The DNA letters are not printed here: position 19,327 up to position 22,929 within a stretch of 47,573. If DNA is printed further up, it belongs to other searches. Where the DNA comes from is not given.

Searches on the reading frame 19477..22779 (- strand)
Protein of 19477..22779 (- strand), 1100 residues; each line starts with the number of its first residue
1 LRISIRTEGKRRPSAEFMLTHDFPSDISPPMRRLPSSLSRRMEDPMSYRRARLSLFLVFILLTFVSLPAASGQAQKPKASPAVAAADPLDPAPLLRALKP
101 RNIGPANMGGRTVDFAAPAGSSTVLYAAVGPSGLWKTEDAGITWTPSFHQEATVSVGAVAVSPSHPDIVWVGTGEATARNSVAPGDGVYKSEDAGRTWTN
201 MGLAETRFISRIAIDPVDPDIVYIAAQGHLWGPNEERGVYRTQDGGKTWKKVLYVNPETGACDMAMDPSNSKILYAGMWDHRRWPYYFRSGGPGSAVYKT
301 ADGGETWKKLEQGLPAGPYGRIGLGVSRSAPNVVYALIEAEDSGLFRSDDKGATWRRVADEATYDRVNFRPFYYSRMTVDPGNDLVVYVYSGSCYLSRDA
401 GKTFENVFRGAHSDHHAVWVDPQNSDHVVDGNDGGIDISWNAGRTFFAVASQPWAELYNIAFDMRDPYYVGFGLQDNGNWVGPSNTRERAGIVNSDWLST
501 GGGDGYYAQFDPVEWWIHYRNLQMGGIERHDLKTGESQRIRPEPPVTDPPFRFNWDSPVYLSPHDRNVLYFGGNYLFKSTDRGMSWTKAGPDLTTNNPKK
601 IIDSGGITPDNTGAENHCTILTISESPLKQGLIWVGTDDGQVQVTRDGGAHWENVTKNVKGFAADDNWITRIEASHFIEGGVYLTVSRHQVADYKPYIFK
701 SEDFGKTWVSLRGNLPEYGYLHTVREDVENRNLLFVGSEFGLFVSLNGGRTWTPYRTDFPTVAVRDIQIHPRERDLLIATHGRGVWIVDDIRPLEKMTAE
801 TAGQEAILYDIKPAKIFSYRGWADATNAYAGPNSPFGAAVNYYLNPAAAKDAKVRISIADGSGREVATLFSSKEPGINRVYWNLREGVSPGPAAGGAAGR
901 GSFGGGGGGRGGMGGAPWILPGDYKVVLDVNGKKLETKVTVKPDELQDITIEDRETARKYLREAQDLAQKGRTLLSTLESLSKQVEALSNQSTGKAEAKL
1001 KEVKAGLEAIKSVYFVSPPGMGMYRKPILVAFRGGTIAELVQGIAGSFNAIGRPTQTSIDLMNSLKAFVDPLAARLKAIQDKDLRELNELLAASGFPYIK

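Call 45: search_protein_families(library=pfam, proteins=[window:19477-22779:-], max_evalue=0.00001)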
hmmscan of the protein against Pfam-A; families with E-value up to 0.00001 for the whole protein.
window:19477-22779:- (1100 aa): 4 families
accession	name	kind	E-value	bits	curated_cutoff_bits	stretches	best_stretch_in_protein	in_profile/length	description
PF15902.12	Sortilin-Vps10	-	2.1e-32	113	33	2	188-313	3-115/446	Sortilin, neurotensin receptor 3,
PF02012.26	BNR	-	1.4e-16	58.1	27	0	240-251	1-12/12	BNR/Asp-box repeat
PF15899.11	BNR_6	-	3.1e-10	39.5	27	0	698-710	1-13/14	BNR-Asp box repeat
PF13088.12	BNR_2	-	4.3e-06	26.7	31.4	0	189-359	85-252/277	BNR repeat-like domain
